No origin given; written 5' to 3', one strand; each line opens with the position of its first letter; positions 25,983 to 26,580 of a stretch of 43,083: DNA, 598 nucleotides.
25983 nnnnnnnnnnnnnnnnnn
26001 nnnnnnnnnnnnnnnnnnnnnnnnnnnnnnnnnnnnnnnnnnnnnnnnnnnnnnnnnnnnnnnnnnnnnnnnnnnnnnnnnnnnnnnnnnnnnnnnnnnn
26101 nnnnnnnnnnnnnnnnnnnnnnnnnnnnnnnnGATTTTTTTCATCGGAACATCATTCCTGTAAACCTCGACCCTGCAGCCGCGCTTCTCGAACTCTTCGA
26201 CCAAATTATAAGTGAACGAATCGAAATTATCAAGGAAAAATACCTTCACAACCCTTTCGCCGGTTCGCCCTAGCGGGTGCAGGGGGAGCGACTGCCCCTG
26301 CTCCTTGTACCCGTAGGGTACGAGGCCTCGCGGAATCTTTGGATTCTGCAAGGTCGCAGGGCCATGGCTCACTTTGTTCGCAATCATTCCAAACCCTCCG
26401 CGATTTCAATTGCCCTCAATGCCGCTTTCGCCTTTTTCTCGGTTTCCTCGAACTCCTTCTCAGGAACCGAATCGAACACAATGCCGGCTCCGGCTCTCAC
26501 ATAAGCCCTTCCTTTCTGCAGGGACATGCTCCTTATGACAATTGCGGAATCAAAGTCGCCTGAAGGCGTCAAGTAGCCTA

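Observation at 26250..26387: Bridging element copy D has become a 46-residue N-terminal extension of TrpG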

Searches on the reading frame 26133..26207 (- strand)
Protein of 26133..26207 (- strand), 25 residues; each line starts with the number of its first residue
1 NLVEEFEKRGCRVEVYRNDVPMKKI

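Call 44: find_related_loci(query=A2, collection=metagenome_contigs, flank=10000)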
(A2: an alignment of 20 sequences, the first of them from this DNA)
Query A2 (25 aa) in metagenome_contigs; peptide patterns used: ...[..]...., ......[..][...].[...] (x = any residue, [..] = any of these).
377 stretches matched a pattern; 137 encode a relative of the query (tblastn E <= 1e-3); the best 80 are kept; 80 distinct loci.
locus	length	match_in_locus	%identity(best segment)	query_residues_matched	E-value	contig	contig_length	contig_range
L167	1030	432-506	88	1-25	1e-11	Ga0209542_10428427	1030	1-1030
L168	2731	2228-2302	80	1-25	7e-11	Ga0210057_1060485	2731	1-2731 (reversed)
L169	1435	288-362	80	1-25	3e-10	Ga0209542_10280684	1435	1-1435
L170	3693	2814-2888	80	1-25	3e-10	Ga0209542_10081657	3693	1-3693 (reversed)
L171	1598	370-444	76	1-25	4e-10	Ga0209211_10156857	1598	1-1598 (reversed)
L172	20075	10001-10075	72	1-25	6e-10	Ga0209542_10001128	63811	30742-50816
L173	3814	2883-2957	80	1-25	8e-10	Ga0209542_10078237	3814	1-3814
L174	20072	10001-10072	79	1-24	1e-9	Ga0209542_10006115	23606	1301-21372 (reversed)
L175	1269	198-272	80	1-25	1e-9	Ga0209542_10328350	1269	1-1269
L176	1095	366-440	76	1-25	3e-9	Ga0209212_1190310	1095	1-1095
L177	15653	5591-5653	86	1-21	4e-9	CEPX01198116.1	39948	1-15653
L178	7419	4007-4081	72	1-25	1e-8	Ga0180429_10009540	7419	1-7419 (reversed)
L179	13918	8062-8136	72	1-25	1e-8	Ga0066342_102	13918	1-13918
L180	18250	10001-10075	76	1-25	2e-8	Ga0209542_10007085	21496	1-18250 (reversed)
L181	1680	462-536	64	1-25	2e-8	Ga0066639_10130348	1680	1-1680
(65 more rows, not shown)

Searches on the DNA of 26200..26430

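Call 68: search_rna_families(source=window, start=26200, end=26430, threshold=evalue, max_evalue=1)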
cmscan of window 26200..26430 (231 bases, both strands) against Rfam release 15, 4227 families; matches with E-value up to 1: 2.
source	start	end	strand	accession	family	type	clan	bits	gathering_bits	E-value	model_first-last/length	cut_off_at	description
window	26328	26401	-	RF03567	MIR8024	Gene; miRNA;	-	17.4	57.3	0.72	1-86/86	no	MIR8024 microRNA precursor family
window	26293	26375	+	RF04219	HCV_J750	Cis-reg;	-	16.5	90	0.7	1-113/113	no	J750 non-coding RNA (containing SLSL761 and SL783)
